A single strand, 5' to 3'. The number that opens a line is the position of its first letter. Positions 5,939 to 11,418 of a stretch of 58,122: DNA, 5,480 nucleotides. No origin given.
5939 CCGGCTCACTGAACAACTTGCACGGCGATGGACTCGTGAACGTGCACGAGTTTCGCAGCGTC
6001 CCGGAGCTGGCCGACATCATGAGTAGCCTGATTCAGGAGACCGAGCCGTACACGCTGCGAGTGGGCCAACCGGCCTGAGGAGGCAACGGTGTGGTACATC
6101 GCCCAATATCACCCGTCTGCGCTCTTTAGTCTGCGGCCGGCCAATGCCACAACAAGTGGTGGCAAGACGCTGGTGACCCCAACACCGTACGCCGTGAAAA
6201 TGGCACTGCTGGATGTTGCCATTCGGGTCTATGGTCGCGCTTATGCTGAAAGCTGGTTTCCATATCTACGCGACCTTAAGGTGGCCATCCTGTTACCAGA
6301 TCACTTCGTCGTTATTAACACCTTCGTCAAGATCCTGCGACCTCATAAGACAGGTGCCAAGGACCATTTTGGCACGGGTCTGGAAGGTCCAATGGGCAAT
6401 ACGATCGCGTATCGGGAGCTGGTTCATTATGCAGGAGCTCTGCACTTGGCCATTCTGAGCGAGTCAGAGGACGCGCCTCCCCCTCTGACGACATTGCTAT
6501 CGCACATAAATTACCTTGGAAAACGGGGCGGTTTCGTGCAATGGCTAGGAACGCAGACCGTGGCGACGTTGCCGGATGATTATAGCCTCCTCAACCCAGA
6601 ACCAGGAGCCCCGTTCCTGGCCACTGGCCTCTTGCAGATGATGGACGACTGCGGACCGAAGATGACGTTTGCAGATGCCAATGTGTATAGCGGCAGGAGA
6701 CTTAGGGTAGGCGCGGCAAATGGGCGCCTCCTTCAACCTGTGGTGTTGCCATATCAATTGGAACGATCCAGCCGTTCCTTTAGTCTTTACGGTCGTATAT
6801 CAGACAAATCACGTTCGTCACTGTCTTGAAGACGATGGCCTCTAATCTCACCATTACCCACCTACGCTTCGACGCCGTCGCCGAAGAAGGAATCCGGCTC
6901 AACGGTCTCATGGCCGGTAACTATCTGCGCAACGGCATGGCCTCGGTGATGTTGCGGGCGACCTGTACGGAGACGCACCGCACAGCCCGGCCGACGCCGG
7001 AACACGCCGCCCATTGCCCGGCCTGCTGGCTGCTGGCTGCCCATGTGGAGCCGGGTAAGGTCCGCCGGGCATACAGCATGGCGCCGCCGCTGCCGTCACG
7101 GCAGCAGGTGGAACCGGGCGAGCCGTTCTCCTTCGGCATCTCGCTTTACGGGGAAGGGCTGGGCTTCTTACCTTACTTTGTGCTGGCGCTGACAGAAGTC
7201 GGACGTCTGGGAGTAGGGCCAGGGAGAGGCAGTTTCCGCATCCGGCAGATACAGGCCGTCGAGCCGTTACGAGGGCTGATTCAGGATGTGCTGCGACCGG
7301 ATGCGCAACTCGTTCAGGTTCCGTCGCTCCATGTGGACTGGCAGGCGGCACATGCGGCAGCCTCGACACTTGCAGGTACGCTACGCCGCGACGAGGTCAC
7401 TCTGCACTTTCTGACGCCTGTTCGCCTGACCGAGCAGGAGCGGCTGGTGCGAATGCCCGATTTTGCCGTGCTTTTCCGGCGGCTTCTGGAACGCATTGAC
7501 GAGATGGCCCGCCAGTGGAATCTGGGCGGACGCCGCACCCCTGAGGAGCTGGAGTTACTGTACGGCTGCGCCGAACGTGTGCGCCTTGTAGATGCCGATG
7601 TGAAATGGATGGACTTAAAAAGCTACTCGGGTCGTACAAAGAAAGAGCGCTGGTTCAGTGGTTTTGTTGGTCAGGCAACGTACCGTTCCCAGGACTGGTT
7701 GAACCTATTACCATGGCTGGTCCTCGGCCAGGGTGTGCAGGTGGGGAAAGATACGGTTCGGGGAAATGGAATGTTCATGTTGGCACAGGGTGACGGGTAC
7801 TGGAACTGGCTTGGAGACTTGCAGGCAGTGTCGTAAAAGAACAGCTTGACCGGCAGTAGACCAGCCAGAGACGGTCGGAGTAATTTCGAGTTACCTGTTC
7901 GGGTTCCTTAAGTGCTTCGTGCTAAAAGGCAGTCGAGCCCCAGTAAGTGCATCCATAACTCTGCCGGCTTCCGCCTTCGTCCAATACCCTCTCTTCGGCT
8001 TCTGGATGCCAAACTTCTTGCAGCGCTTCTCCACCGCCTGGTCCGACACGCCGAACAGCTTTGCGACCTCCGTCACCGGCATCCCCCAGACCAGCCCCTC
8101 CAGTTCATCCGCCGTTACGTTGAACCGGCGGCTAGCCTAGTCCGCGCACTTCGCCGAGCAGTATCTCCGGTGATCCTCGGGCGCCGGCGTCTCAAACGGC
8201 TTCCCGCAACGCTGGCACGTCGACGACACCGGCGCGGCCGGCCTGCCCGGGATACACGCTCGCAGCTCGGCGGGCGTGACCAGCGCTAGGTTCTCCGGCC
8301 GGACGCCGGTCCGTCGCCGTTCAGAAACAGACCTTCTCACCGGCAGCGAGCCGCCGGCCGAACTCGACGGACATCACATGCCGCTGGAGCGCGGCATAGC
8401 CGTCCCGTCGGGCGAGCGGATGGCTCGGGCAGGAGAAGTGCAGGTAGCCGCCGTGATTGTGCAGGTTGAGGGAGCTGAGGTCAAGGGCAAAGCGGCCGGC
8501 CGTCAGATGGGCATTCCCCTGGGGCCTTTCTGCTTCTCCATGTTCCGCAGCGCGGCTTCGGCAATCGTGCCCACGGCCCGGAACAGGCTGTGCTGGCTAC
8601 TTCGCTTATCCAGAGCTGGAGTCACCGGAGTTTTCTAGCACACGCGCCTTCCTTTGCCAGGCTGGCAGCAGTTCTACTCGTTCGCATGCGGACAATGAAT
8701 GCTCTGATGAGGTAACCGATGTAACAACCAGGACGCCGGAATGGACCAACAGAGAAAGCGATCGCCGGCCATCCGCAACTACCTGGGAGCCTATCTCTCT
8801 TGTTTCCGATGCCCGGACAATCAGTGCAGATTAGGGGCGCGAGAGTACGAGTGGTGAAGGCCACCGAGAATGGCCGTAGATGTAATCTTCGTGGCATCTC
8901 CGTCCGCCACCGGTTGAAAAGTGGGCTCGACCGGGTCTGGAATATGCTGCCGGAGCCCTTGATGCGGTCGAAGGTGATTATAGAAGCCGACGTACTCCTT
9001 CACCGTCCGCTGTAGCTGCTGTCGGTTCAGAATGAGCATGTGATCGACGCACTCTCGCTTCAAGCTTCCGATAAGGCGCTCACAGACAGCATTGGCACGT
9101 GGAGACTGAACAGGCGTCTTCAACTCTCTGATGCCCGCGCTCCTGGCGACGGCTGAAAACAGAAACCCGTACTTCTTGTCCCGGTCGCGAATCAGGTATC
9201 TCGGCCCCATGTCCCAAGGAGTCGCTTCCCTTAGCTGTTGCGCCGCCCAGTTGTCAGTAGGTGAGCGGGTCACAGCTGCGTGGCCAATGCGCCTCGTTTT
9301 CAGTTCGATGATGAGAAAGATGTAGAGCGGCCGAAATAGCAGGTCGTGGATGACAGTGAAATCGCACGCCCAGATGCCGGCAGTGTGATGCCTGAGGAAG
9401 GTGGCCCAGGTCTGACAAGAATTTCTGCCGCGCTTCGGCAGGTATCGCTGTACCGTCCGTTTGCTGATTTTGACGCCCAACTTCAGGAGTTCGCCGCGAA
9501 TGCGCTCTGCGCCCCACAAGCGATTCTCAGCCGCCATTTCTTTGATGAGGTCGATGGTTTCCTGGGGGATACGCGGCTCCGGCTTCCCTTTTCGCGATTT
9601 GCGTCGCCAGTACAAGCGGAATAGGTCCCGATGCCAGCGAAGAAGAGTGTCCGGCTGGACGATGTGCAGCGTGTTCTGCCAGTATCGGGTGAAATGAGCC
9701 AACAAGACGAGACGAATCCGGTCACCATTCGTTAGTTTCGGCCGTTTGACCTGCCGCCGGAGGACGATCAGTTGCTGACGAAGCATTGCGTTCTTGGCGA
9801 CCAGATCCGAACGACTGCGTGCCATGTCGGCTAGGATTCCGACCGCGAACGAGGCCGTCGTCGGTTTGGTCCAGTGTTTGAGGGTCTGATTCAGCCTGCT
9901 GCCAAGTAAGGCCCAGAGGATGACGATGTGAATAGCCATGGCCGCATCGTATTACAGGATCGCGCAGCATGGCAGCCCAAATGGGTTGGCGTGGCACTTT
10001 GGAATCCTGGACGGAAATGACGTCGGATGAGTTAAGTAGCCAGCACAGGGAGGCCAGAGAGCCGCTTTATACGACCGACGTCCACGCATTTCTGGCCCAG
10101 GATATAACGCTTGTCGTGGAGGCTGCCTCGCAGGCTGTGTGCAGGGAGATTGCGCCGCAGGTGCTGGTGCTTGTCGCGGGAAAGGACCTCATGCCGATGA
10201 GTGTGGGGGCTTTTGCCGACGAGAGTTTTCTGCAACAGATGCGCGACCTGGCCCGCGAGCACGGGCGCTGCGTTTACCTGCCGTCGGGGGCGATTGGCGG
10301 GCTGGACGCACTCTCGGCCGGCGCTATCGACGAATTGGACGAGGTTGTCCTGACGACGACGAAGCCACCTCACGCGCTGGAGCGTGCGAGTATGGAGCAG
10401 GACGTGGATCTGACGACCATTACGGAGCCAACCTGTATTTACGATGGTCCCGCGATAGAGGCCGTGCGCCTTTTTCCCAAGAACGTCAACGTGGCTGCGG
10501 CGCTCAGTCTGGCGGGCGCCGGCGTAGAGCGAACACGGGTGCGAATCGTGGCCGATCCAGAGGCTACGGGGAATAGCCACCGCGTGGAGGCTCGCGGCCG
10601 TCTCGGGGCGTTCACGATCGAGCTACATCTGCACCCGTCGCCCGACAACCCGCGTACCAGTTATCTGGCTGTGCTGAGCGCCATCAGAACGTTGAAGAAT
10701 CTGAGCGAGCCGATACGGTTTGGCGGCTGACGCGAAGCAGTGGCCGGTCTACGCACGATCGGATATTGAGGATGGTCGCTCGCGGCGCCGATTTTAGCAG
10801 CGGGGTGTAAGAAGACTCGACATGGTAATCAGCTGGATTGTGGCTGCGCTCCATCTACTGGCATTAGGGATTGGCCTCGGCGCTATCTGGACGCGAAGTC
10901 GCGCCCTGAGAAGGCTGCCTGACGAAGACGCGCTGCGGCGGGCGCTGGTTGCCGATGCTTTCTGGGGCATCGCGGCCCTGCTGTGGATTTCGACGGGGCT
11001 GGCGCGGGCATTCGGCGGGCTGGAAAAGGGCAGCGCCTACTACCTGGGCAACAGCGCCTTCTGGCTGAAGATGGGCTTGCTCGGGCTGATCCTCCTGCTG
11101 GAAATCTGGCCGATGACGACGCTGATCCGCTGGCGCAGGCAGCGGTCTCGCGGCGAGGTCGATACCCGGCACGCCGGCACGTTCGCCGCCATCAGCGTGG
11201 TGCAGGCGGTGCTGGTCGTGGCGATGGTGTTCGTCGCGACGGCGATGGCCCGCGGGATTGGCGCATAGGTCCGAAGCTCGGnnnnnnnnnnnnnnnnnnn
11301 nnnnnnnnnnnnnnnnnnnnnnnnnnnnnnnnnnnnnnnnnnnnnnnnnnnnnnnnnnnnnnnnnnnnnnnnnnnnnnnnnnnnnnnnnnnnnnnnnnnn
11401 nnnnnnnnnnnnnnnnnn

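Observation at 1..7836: Interference-only, architecturally mosaic type I-like Cas module (WYL regulator + cas3-cas8-cas7-cas5-cas6) with no adaptation genes and no CRISPR array in 58 kb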

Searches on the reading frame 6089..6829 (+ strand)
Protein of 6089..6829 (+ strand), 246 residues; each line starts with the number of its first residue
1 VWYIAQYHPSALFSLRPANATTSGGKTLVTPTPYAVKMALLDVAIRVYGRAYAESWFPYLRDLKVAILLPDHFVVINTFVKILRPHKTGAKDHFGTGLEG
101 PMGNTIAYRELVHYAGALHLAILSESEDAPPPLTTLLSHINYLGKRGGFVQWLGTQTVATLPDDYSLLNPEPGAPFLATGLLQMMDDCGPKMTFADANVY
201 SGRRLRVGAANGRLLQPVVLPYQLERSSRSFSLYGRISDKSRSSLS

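Call 3: search_protein_families(library=pfam, proteins=[window:6089-6829:+], max_evalue=0.01)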
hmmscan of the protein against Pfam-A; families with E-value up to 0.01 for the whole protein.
window:6089-6829:+ (246 aa): 0 families

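Call 4: search_protein_families(library=ncbifam, proteins=[window:6089-6829:+], max_evalue=0.01)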
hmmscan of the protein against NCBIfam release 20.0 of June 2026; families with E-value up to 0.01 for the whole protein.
window:6089-6829:+ (246 aa): 0 families

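Call 5: search_protein_families(library=padloc, proteins=[window:6089-6829:+], max_evalue=0.01)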
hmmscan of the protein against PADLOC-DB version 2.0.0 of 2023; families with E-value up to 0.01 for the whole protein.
window:6089-6829:+ (246 aa): 1 family
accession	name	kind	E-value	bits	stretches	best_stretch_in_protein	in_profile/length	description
PDLC01390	Cas5a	-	4.1e-61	204.5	1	1-237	1-220/221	CAS-I-A; effector_G5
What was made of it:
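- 6089..6829 (+): cas5, which would bind the crRNA 5' handle. PADLOC PDLC01390 'Cas5a, CAS-I-A', 4.1e-61, full length (call 5).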

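Call 23: search_solved_structures(query=window:6089-6829:+, max_evalue=1)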
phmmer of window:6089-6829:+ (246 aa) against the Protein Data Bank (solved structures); distinct sequences matched with E-value up to 1: 0.

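Call 64: find_homologous_proteins(query=window:6089-6829:+, max_evalue=0.00001)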
Query window:6089-6829:+ (246 aa): 1362 proteins with E <= 0.00001 among 2408 candidates; the best 120 are listed.
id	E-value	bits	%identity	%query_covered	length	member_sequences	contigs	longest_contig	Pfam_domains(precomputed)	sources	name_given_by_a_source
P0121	2.0e-162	556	100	100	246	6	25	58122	-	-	-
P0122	6.4e-130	450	83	96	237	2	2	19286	-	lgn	-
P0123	1.3e-103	364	68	96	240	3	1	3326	-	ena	-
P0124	5.5e-101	355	67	95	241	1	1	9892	-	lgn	-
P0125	1.3e-99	351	67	95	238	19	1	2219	-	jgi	-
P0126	1.7e-99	350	66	96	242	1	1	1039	-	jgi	jgi:hypothetical protein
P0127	3.3e-99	349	66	97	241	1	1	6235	-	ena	-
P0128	7.1e-99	348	63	97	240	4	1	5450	-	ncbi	-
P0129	8.7e-99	348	64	97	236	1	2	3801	-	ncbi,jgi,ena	-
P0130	3.1e-98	346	67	96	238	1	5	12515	-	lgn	-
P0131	3.8e-98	346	64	97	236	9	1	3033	-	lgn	-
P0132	4.8e-98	346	65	97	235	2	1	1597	-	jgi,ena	-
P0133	9.0e-98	345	66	97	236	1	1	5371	-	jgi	jgi:hypothetical protein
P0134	1.2e-97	344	65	97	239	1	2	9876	-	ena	-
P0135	1.8e-97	344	63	97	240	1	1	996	-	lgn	-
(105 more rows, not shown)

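Call 74: predict_structure(alignment_id=A2)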
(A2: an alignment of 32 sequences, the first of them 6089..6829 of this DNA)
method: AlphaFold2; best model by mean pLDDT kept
length: 246 residues; sequences in the alignment: 32
mean_pLDDT: 86.6   pTM: 0.82
mean pLDDT of the five models: 86.6, 86.6, 85.7, 84.8, 84.4
residues with pLDDT >= 90: 149; 70-90: 66; 50-70: 24; < 50: 7
segments of 3 or more residues with pLDDT < 50: 242-246
pLDDT, mean of each block of 10 residues (from residue 1): 95 73 67 95 96 96 96 87 73 74 71 93 85 96 80 97 96 91 93 92 87 92 92 86 48
secondary structure, 60 per line:
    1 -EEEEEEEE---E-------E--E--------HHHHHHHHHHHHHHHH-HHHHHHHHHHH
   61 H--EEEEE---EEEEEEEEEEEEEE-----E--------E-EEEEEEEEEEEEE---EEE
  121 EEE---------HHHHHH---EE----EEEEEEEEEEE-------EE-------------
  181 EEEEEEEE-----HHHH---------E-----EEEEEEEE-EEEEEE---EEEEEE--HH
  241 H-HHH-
elements in order: E2-9 H33-48 H50-61 E64-68 E72-85 E102-114 E118-123 H133-138 E148-158 E181-188 H194-197 E213-220 E222-227 E231-236
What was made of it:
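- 6089..6829 (+): AF2 model pLDDT 86.6 (call 74).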

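Call 77: fold_search(model_id=the predicted structure, library=pdb)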
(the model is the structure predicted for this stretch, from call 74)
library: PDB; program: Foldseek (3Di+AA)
matches with E <= 10: 986; with E <= 0.001: 13
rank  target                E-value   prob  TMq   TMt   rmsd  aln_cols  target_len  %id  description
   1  7tr6_P                6.3e-08  1.00  0.57  0.58   6.6       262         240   14  Cascade complex from type I-A CRISPR-Cas system (released 2022-08-10)
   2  4mjk_B                5.7e-06  1.00  0.49  0.51   9.4       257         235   13  Crystal structure of a CRISPR protein from Archaeoglobus fulgidus (released 2014-09-03)
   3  4mjk_A                5.2e-05  1.00  0.41  0.42  11.1       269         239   12  Crystal structure of a CRISPR protein from Archaeoglobus fulgidus (released 2014-09-03)
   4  4tvx_H                8.2e-05  1.00  0.49  0.54   7.2       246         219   11  Crystal structure of the E. coli CRISPR RNA-guided surveillance complex, Cascade (released 2014-08-13)
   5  4u7u_K                8.2e-05  1.00  0.46  0.50   7.9       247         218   13  Crystal structure of RNA-guided immune Cascade complex from E.coli (released 2014-08-27)
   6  8zol_B                2.1e-04  1.00  0.36  0.42   9.1       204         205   19  Cryo-EM strcuture of Cas5-HNH Cascade,Conf3 (released 2024-12-11)
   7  8fcj_A                3.1e-04  1.00  0.32  0.36   8.0       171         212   14  Cryo-EM structure of Cascade-DNA (P23) complex in type I-B CAST system (released 2023-08-09)
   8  8zlu_B                5.4e-04  1.00  0.36  0.25   9.0       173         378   20  Cryo-EM strcuture of Cas5-HNH Cascade,Conf1 (released 2024-12-04)
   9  6s6b_I                5.7e-04  1.00  0.40  0.35   6.5       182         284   13  Type III-B Cmr-beta Cryo-EM structure of the Apo state (released 2020-07-08)
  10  9cro_H                5.7e-04  1.00  0.47  0.54   6.9       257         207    9  Post-targeting aCascade Type IA CRISPR-Cas Surveillance Complexes (released 2025-08-13)
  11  9cp1_G                8.1e-04  1.00  0.47  0.53   7.0       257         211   10  Post-targeting aCascade Type I-A CRISPR-Cas Surveillance Complexes (released 2025-07-23)
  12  6xn5_B                8.5e-04  0.98  0.35  0.32  16.6       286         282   14  Structure of the Lactococcus lactis Csm Apo- CRISPR-Cas Complex (released 2022-01-12)
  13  9irf_A                9.0e-04  0.80  0.26  0.23  20.8       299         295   12  Cryo-EM Structure of csy1-4 with crRNA (released 2026-01-14)
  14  9g9i_G                1.0e-03  0.97  0.35  0.30  14.2       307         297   11  CryoEM structure of Enterococcus italicus Csm-crRNA-CTR2 complex bound to pNppA3 and AMPNPP (released 2025-01-29)
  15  8yb6_A                1.3e-03  1.00  0.41  0.30   8.6       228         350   15  Type I-EHNH Cascade complex (released 2024-07-31)
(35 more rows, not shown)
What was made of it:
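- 6089..6829 (+): Best Foldseek hits are P. furiosus I-A Cascade 7TR6_P (6e-8, TM 0.57) and A. fulgidus 4MJK (call 77).
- On Subtype I-A: Cas5a profile 4.1e-61, and 7TR6_P is the best fold hit (calls 5, 77).
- Closest known: Subtype I-A CRISPR-Cas. Same: The Cas5 model is closest to 7TR6_P (call 77).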

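Call 86: search_solved_structures(query=A2, max_evalue=10)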
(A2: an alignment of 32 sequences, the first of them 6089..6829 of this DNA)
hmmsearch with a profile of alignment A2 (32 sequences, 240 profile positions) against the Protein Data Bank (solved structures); distinct sequences matched with E-value up to 10: 1.
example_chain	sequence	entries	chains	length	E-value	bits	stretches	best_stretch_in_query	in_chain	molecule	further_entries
3jcr_V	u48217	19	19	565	0.94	12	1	45-95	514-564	hSad1 | U4/U6.U5 tri-snRNP-associated protein 2 | Ubiquitin carboxyl-terminal hydrolase 39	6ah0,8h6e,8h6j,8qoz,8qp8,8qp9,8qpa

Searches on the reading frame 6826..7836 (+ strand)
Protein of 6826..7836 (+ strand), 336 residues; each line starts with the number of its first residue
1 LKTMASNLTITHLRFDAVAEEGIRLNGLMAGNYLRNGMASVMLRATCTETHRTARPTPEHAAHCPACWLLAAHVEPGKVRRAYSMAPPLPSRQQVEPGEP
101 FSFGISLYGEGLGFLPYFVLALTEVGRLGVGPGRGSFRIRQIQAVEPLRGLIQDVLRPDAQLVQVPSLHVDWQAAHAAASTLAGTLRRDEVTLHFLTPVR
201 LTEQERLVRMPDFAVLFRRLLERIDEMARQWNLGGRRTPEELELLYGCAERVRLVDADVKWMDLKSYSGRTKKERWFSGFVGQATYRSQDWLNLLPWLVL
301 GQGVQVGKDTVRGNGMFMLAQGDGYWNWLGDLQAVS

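Call 3: search_protein_families(library=pfam, proteins=[window:6826-7836:+], max_evalue=0.01)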
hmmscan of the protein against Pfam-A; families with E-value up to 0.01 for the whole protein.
window:6826-7836:+ (336 aa): 1 family
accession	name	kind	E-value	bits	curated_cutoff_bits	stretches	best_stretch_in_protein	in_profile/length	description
PF10040.14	CRISPR_Cas6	-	4.1e-14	53.5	25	1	193-316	1-88/89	CRISPR-associated endoribonuclease Cas6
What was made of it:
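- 6835..7836 (+): cas6, the pre-crRNA endoribonuclease (333 aa from the ATG at 6835). An alternative TTG start at 6826 would overlap cas5 by 4 nt. Pfam CRISPR_Cas6 4.1e-14 (call 3).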

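Call 4: search_protein_families(library=ncbifam, proteins=[window:6826-7836:+], max_evalue=0.01)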
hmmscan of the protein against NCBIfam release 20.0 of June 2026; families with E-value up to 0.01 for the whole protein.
window:6826-7836:+ (336 aa): 0 families

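Call 5: search_protein_families(library=padloc, proteins=[window:6826-7836:+], max_evalue=0.01)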
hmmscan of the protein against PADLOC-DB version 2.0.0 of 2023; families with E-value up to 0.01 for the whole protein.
window:6826-7836:+ (336 aa): 5 families
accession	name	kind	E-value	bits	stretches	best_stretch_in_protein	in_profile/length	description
PDLC01477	Cas6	-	1.9e-61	206.2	1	7-319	2-294/296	"CAS-I,CAS-II,CAS-III,CAS-IV,CAS-V,CAS-VI; crRNAmaturation"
PDLC01496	Cas6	-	9.3e-37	125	1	77-317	58-276/281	"CAS-I,CAS-II,CAS-III,CAS-IV,CAS-V,CAS-VI; crRNAmaturation"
PDLC01650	Cas6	-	5.8e-19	67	1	193-315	1-102/102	"CAS-I,CAS-II,CAS-III,CAS-IV,CAS-V,CAS-VI; crRNAmaturation"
PDLC01466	Cas6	-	1.1e-05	23.2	1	190-317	113-217/223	"CAS-I,CAS-II,CAS-III,CAS-IV,CAS-V,CAS-VI; crRNAmaturation"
PDLC02098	Cas6_IIIa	-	0.0002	19.9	1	98-317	51-197/200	-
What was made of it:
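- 6835..7836 (+): PADLOC Cas6 PDLC01477 1.9e-61 (call 5).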

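Call 25: search_solved_structures(query=window:6835-7836:+, max_evalue=1)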
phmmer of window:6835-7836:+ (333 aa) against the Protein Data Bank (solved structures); distinct sequences matched with E-value up to 1: 4.
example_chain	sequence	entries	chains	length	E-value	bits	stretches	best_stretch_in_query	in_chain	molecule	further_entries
1yxy_A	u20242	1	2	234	0.33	13.1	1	101-186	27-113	Putative N-acetylmannosamine-6-phosphate 2-epimerase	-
7kft_D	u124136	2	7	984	0.5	12.5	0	212-317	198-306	Cas6-RT-Cas1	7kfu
4c76_A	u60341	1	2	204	0.59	12.2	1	145-230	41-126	FMN REDUCTASE (NADPH)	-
8upa_A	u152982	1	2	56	0.66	12.1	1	210-247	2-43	De novo designed IL-6 mimetic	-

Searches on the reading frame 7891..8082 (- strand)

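Call 67: search_protein_families(library=pfam, proteins=[window:7891-8082:-], max_evalue=0.001)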
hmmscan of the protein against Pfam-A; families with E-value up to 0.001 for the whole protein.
window:7891-8082:- (63 aa): 1 family
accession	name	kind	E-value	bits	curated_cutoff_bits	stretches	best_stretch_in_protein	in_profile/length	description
PF02042.20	RWP-RK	-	0.00034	20.9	29.3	1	1-28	13-40/49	RWP-RK domain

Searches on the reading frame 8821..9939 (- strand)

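Call 3: search_protein_families(library=pfam, proteins=[window:8821-9939:-], max_evalue=0.01)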
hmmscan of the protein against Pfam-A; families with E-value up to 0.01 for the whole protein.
window:8821-9939:- (372 aa): 4 families
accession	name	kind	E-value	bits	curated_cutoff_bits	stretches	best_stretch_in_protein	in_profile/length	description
PF13683.12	rve_3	-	5.2e-12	45.8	26.5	1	275-333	8-66/67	Integrase core domain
PF13565.12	HTH_32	-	1.5e-08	35.5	33.7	1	112-167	18-73/73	Homeodomain-like domain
PF13333.12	rve_2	-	1.1e-06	29.1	22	1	291-332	5-46/56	Integrase core domain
PF00665.32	rve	-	0.002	18.8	32.6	1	185-271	3-93/102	Integrase core domain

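Call 4: search_protein_families(library=ncbifam, proteins=[window:8821-9939:-], max_evalue=0.01)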
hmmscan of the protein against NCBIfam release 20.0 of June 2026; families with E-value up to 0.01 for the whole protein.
window:8821-9939:- (372 aa): 4 families
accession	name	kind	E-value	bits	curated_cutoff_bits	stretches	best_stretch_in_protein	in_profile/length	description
NF033577.2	transpos_IS481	equivalog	2.1e-27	96.4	224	1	95-334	26-280/284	IS481 family transposase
NF033516.0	transpos_IS3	equivalog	4.3e-26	92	160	1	44-336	62-367/369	IS3 family transposase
NF033545.0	transpos_IS630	equivalog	5e-06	26.2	100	0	113-171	46-109/299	IS630 family transposase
NF033587.1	transpos_IS6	equivalog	1.6e-05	24.7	125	1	151-323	32-201/202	IS6 family transposase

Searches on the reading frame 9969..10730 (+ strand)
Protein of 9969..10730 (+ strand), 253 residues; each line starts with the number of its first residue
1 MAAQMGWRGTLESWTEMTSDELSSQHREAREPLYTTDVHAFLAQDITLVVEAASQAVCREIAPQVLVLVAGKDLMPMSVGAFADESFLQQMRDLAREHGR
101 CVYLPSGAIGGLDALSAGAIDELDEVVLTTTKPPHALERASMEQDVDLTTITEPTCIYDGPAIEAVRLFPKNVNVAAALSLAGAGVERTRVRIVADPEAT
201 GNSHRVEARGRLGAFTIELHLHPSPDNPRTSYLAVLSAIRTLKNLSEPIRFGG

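Call 3: search_protein_families(library=pfam, proteins=[window:9969-10730:+], max_evalue=0.01)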
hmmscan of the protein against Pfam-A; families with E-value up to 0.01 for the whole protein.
window:9969-10730:+ (253 aa): 2 families
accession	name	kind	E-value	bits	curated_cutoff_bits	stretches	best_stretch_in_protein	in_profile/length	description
PF01958.23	Asp_DH_C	-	7.1e-35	119.6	27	1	151-239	1-89/89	Aspartate dehydrogenase, C-terminal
PF03447.22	NAD_binding_3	-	5.4e-12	46.9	24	1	25-105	37-116/116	Homoserine dehydrogenase, NAD binding domain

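Call 4: search_protein_families(library=ncbifam, proteins=[window:9969-10730:+], max_evalue=0.01)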
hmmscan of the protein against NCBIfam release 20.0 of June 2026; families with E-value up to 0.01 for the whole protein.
window:9969-10730:+ (253 aa): 8 families
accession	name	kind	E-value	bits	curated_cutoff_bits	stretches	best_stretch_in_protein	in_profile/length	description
TIGR03855.1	NAD_NadX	equivalog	6.4e-70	235.2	206.55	1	34-250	26-228/229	aspartate dehydrogenase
NF009830.0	PRK13304.1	equivalog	9.3e-70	235.1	267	1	34-252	51-264/265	aspartate dehydrogenase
NF009828.0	PRK13303.1-3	subfamily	3.4e-59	200.1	177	1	19-250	33-262/263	aspartate dehydrogenase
NF009829.0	PRK13303.1-4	subfamily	1.5e-54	185.2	184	1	37-252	42-244/245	aspartate dehydrogenase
NF009827.0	PRK13303.1-2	equivalog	8.3e-53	179.3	226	1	43-249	61-265/267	aspartate dehydrogenase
NF009826.0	PRK13303.1-1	equivalog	2.9e-46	158.2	479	1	63-245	85-267/273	aspartate dehydrogenase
NF009825.0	PRK13302.1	equivalog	4.4e-42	144.4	253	1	30-252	53-270/271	aspartate dehydrogenase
NF009824.0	PRK13301.1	equivalog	1e-41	143.2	528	1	40-243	57-258/267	putative L-aspartate dehydrogenase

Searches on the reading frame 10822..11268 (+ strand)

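Call 67: search_protein_families(library=pfam, proteins=[window:10822-11268:+], max_evalue=0.001)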
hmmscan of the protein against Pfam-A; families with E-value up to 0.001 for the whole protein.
window:10822-11268:+ (148 aa): 1 family
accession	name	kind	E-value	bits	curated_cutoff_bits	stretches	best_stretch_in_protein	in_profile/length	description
PF09980.14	DUF2214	-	2.3e-35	122.1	34.1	1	4-147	2-147/147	Predicted membrane protein (DUF2214)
